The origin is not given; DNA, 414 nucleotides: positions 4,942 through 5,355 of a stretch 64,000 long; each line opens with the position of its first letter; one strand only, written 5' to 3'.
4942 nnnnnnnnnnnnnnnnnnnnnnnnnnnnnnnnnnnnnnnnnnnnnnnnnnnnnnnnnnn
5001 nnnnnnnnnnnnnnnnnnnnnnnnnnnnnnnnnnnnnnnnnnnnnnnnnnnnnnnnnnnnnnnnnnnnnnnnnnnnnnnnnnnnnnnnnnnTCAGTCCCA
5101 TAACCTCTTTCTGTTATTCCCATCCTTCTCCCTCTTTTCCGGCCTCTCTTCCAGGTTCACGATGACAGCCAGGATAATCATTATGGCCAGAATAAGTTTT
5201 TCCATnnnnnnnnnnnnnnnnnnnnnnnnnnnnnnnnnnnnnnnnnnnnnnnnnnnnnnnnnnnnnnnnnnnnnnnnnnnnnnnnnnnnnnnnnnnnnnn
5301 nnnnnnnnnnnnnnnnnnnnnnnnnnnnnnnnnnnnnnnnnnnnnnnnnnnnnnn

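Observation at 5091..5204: Unannotated 37-aa hydrophobic peptide with a perfect SD, resembling type I toxins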

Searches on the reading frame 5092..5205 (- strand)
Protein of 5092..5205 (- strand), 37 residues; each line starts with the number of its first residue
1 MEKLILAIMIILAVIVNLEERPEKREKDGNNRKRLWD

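Call 7: find_encoding_contigs(protein=window:5095-5205:-, flank=10000, max_places=10)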
Protein seq(37 aa) (37 aa): no gene with exactly this product is on record in the collection.

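Call 9: search_protein_families(library=pfam, proteins=[window:5092-5205:-], max_evalue=0.01)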
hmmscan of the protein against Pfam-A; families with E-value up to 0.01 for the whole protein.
window:5092-5205:- (37 aa): 0 families

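Call 20: list_cluster_members(proteins=[window:5095-5205:-, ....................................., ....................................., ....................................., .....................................])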
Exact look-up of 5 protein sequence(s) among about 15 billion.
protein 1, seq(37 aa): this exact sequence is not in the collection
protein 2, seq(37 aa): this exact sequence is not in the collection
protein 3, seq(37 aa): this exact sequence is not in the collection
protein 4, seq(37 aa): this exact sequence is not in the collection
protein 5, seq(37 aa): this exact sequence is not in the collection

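Call 41: search_protein_representatives(protein=window:5095-5205:-)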
Query: 37 residues. Proteins with E-value up to 0.001 (for the whole library): 2; up to 1e-10: 1; up to 1e-30: 0. The best 2 are listed.
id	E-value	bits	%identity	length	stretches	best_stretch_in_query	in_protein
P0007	8.5e-14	64.5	95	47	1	1-37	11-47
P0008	1.7e-04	36.4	58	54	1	2-37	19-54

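Call 43: search_protein_families(library=ncbifam, proteins=[window:5095-5205:-], max_evalue=1)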
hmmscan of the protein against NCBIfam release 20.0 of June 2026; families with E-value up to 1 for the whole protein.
window:5095-5205:- (37 aa): 0 families

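Call 44: search_protein_families(library=padloc, proteins=[window:5095-5205:-], max_evalue=1)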
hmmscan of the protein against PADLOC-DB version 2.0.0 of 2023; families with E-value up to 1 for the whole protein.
window:5095-5205:- (37 aa): 0 families

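Call 45: find_encoding_contigs(protein=P0008, flank=10000, max_places=6)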
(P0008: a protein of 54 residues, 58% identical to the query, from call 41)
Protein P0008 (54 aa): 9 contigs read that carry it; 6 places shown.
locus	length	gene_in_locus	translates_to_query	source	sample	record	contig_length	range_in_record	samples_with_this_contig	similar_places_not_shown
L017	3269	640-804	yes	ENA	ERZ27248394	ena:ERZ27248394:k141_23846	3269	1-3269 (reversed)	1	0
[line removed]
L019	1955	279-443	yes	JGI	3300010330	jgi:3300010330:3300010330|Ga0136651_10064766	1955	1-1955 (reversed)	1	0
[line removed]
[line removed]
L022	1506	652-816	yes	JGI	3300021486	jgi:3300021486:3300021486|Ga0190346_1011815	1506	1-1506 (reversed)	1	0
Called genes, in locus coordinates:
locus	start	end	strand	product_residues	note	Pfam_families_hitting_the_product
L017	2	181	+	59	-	?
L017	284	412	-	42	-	-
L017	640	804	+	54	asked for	-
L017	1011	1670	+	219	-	-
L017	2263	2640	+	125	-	-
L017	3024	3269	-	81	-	?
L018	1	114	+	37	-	?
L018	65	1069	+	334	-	PF01244:Peptidase_M19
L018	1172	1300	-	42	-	-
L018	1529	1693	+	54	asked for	-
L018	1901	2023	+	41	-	?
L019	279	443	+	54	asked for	-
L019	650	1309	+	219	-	-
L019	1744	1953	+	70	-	?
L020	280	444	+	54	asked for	-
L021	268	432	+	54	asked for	-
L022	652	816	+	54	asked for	-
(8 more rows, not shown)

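Call 49: search_protein_families(library=pfam, alignment_id=A1, max_evalue=10)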
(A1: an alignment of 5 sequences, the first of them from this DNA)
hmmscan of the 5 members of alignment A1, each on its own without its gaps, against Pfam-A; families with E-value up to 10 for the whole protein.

A. member 1, seq(37 aa): 0 families

B. families by the number of members that match (of 5 scanned): 3 families
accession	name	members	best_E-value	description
PF25184.1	YxzE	3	0.096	YxzE-like putative bacteriocin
PF18933.6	PsbP_2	2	0.16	PsbP-like protein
PF15330.11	SIT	1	0.086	SHP2-interacting transmembrane adaptor protein, SIT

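Call 78: predict_structure(alignment_id=A4)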
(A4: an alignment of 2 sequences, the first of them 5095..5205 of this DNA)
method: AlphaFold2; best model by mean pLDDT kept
length: 37 residues; sequences in the alignment: 2
mean_pLDDT: 75.6   pTM: 0.35
mean pLDDT of the five models: 75.6, 73.3, 73.2, 71.6, 70.0
residues with pLDDT >= 90: 10; 70-90: 10; 50-70: 17; < 50: 0
segments of 3 or more residues with pLDDT < 50: none
pLDDT, mean of each block of 10 residues (from residue 1): 90 82 61 69
secondary structure, 60 per line:
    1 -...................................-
elements in order: H2-36

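Call 79: find_related_loci(query=A1, collection=viral_contigs, flank=3000)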
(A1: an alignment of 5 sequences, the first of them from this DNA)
Query A1 (37 aa) in viral_contigs; peptide patterns used: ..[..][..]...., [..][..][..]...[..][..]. (x = any residue, [..] = any of these).
41 stretches matched a pattern, but none encodes a relative of the query by tblastn (E <= 1e-3).
